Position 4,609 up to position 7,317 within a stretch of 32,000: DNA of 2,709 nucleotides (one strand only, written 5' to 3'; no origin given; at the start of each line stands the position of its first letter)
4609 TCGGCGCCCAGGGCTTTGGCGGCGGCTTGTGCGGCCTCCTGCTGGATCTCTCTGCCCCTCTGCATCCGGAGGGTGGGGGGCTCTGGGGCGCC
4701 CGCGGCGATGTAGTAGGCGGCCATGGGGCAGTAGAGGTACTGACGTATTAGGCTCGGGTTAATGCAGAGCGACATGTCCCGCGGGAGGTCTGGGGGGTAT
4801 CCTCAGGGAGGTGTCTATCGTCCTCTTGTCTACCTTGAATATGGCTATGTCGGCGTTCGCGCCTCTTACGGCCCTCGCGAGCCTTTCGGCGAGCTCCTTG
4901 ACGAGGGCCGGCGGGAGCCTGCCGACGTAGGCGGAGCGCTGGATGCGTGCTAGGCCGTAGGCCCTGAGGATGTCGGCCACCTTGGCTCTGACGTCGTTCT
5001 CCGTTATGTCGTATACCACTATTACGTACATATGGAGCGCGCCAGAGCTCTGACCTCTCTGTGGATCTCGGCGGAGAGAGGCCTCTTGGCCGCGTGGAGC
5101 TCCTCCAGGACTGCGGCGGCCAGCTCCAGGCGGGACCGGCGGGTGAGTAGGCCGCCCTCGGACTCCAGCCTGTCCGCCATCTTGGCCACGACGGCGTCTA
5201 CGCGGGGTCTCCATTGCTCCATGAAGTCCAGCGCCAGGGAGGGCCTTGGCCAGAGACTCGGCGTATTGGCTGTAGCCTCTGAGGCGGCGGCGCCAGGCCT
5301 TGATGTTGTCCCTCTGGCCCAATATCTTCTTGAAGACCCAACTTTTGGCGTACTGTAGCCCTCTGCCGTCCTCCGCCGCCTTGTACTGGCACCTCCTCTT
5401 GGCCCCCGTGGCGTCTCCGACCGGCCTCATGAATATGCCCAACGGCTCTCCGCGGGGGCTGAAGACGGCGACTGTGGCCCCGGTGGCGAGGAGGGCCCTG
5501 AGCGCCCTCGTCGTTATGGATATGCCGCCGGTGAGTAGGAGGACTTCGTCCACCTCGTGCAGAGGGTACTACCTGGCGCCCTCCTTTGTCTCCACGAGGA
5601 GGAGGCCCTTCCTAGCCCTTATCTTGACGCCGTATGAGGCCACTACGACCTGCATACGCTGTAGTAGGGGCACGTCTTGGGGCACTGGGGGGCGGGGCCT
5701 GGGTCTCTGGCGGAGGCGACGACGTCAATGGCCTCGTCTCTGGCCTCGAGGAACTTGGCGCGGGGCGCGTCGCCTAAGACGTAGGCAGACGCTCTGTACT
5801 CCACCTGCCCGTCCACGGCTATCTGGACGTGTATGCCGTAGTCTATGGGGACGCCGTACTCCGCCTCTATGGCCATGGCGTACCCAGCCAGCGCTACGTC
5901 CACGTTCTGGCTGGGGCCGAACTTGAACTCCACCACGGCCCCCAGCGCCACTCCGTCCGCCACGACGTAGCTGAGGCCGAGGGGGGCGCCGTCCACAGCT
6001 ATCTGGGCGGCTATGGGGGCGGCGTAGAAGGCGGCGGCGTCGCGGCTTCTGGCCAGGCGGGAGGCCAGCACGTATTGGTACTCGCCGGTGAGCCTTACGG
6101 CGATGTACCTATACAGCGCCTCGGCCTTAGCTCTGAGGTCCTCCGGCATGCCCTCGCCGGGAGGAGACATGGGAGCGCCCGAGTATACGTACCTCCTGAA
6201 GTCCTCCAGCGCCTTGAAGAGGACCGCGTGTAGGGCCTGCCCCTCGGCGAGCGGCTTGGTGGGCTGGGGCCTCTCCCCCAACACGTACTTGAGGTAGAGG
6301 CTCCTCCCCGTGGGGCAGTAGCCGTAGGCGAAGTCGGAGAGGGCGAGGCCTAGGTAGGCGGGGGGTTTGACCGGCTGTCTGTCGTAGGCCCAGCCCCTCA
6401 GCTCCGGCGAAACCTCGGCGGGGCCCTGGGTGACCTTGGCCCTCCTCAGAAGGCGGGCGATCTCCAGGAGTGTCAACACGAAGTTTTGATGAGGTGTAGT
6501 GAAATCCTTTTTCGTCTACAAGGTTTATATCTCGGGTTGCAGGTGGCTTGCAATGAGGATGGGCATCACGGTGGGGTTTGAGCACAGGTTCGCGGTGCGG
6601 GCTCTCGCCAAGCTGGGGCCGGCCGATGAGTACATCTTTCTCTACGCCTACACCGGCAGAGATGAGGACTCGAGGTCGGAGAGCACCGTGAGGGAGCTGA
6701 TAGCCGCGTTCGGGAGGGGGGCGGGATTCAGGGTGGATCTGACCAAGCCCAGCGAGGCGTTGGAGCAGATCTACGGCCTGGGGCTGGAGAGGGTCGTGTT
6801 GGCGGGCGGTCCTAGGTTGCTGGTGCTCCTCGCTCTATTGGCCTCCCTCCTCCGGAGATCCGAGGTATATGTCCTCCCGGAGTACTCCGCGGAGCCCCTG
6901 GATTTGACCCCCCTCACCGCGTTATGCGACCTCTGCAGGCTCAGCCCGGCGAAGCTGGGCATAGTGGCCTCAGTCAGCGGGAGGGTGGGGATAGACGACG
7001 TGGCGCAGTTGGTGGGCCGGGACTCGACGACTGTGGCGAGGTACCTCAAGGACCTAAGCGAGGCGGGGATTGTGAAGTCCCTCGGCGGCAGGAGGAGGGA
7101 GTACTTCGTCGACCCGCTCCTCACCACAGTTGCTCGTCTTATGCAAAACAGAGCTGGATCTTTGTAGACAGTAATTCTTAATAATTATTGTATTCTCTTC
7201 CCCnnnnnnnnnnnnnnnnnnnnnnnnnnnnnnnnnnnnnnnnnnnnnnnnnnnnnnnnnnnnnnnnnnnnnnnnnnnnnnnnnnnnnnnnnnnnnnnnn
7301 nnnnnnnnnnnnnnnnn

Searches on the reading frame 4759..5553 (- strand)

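Call 113: search_protein_families(library=pfam, proteins=[window:4759-5553:-], max_evalue=0.001)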
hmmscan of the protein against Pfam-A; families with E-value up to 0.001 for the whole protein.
window:4759-5553:- (264 aa): 2 families
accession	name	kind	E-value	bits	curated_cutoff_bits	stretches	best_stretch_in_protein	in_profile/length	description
PF09827.14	CRISPR_Cas2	-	3.9e-14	53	23.8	1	175-245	1-70/74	CRISPR associated protein Cas2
PF01867.21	Cas_Cas1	-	1e-13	51.5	22.3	1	5-103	37-137/283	CRISPR associated protein Cas1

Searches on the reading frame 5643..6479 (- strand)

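Call 113: search_protein_families(library=pfam, proteins=[window:5643-6479:-], max_evalue=0.001)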
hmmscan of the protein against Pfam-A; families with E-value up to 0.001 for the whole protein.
window:5643-6479:- (278 aa): 1 family
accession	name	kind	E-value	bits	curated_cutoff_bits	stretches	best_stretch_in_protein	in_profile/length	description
PF06023.18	Csa1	-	1.2e-91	307.6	27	1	1-277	1-290/292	CRISPR-associated exonuclease Csa1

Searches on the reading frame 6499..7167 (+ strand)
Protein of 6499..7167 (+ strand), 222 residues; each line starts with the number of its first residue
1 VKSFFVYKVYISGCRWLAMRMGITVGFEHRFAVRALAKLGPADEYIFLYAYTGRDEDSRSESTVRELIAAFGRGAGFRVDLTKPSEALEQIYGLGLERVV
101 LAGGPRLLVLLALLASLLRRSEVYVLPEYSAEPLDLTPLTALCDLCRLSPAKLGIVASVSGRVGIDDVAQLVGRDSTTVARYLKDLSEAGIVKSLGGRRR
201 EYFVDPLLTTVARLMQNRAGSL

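Call 113: search_protein_families(library=pfam, proteins=[window:6499-7167:+], max_evalue=0.001)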
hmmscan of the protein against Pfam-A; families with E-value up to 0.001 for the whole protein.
window:6499-7167:+ (222 aa): 4 families
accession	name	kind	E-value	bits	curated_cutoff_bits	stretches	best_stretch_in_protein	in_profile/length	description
PF13551.12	HTH_29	-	0.00036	21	28.1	0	155-200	5-49/64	Winged helix-turn helix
PF13412.12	HTH_24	-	0.00047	20.1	21.9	0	162-193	17-48/48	Winged helix-turn-helix DNA-binding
PF01978.25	TrmB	-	0.00073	19.8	25.6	0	161-203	21-63/68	Sugar-specific transcriptional regulator TrmB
PF22662.2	Csa3_N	-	0.00085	19.8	27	0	23-123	5-115/120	Csa3 CRISPR-associated Rossmann-like domain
